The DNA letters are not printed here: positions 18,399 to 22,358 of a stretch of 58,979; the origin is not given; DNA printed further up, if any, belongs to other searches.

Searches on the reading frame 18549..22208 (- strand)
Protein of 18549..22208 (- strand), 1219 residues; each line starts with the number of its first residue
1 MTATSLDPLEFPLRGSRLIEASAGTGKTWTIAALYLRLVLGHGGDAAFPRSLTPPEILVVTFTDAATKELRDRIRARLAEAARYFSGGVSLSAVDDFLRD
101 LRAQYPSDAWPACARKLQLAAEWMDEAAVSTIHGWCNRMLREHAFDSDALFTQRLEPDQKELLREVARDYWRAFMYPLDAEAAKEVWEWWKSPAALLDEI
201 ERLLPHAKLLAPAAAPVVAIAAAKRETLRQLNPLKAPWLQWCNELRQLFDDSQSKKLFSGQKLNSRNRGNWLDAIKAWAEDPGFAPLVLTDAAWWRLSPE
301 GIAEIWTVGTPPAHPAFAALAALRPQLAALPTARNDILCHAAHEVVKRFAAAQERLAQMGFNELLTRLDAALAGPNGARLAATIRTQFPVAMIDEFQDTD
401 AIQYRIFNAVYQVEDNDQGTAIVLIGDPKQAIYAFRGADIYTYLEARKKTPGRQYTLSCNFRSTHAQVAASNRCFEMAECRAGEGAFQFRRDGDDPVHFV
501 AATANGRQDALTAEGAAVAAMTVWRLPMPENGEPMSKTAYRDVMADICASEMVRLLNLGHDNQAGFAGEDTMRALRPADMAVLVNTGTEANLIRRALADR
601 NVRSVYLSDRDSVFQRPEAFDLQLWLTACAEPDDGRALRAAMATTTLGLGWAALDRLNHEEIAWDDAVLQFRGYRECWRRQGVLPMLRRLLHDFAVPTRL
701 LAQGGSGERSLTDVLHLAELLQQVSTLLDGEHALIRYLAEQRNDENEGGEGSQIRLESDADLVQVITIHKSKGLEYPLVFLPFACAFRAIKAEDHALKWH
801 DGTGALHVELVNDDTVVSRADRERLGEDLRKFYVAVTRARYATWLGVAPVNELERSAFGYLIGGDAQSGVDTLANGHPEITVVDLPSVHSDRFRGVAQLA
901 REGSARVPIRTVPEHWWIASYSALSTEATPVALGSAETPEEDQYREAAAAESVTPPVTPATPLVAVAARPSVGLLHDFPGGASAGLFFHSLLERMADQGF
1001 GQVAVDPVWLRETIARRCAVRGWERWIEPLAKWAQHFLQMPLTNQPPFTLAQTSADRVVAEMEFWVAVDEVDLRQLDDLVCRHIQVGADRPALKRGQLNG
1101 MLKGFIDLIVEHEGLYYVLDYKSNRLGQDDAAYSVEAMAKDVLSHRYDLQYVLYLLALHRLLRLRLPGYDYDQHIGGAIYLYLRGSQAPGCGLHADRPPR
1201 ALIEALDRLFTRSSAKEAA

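Call 40: search_protein_families(library=pfam, proteins=[window:18549-22208:-], max_evalue=0.001)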
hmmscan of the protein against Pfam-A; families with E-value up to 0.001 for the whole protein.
window:18549-22208:- (1219 aa): 7 families
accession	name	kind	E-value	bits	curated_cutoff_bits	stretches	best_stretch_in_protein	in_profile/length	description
PF00580.27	UvrD-helicase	-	4e-47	161.6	23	1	11-450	11-270/271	UvrD/REP helicase N-terminal domain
PF13361.12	UvrD_C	-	7.4e-20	72.1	25.6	2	757-844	282-344/350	UvrD-like helicase C-terminal domain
PF13245.12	AAA_19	-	1.3e-10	42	25.1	1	387-436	91-134/134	AAA domain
PF12705.13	PDDEXK_1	-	1.4e-08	35.4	22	1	983-1185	36-191/247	PD-(D/E)XK nuclease superfamily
PF13538.12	UvrD_C_2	-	1.8e-08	34.5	27.4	1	764-787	3-28/52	UvrD-like helicase C-terminal domain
PF13401.12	AAA_22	-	0.00026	21.7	27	0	18-96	9-77/130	AAA domain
PF13481.12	AAA_25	-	0.0009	19.4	27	0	14-86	33-99/195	AAA domain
